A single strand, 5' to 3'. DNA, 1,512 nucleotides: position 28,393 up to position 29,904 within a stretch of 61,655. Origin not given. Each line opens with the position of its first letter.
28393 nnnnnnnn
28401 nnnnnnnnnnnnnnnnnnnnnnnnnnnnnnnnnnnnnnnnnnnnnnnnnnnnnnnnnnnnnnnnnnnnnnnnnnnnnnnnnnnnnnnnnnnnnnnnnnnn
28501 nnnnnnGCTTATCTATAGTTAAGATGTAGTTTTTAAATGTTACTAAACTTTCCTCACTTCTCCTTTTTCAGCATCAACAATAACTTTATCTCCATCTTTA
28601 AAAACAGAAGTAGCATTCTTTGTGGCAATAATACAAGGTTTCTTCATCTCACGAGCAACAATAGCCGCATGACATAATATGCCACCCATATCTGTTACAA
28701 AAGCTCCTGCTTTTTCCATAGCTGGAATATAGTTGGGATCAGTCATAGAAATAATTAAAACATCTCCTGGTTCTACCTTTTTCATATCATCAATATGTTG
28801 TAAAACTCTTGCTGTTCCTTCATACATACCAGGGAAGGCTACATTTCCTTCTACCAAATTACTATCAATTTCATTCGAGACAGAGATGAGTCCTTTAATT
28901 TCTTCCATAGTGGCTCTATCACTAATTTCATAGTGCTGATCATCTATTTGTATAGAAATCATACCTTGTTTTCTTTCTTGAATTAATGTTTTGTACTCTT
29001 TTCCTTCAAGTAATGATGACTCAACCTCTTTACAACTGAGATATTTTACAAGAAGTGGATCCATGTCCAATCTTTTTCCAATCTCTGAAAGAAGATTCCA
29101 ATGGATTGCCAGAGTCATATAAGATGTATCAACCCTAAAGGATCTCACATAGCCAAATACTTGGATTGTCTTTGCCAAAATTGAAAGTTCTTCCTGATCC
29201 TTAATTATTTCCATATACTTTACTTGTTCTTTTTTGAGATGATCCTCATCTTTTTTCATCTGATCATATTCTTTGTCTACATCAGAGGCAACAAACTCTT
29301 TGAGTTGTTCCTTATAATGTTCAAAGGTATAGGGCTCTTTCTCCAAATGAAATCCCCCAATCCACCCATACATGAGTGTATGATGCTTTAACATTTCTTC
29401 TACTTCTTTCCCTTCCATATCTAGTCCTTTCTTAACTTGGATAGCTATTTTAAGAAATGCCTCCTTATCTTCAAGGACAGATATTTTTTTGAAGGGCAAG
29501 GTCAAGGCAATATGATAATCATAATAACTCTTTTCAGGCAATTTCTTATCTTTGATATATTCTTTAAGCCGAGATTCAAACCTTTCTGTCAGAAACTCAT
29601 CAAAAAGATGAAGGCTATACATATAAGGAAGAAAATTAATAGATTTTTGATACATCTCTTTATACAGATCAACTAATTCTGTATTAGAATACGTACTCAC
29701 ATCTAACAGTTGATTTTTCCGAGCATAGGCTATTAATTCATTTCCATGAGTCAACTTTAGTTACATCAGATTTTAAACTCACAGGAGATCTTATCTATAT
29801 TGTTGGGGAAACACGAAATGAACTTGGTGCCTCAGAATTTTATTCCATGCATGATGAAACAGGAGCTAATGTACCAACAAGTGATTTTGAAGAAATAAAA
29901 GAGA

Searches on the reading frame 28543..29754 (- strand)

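Call 16: search_protein_families(library=ncbifam, proteins=[window:28543-29754:-])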
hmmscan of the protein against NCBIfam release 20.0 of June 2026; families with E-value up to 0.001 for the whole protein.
window:28543-29754:- (403 aa): 24 families
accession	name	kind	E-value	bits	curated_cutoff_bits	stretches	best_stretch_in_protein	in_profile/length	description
NF005057.0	PRK06464.1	equivalog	4.3e-34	117.7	598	1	295-401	352-461/798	phosphoenolpyruvate synthase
TIGR01418.1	PEP_synth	equivalog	6.1e-31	107.5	739.75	1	296-400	349-453/784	pyruvate, water dikinase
NF006153.0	PRK08296.1-5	subfamily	4.8e-27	94.6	578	1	298-401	501-604/608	hypothetical protein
NF006151.0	PRK08296.1-3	equivalog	6.2e-24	84.4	693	1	284-400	487-600/604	hypothetical protein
NF006150.0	PRK08296.1-2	subfamily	4.2e-23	81.4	650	1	282-401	484-603/633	hypothetical protein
NF004878.0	PRK06241.1-3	subfamily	9e-21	73.7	945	1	236-400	724-886/891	phosphoenolpyruvate synthase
NF052632.1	undecylprod_RedH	equivalog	4.1e-20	71.4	1350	1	166-401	632-876/880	undecylprodigiosin ligase RedH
NF004877.0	PRK06241.1-2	subfamily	9.1e-20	70.5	866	1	284-401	751-866/869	phosphoenolpyruvate synthase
NF006152.0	PRK08296.1-4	equivalog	2.8e-19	69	723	1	300-400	505-605/609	hypothetical protein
NF052631.1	prodigiosin_PigC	equivalog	6.3e-19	67.4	1300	1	291-401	769-880/883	prodigiosin ligase PigC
NF004880.0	PRK06241.2-1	equivalog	7.5e-19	67.2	972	1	299-400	734-834/837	phosphoenolpyruvate synthase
NF041857.1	RIF_Ptrans_rph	equivalog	8.8e-19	67.3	999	1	236-400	701-861/864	rifamycin-inactivating phosphotransferase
NF004879.0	PRK06241.1-4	equivalog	4.7e-18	64.7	976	1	294-400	760-865/868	phosphoenolpyruvate synthase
NF004978.0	PRK06354.1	subfamily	5.5e-18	64.7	462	1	298-401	480-583/590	pyruvate kinase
NF004883.0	PRK06241.2-4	equivalog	8.8e-18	63.8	1063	1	171-403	686-913/928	phosphoenolpyruvate synthase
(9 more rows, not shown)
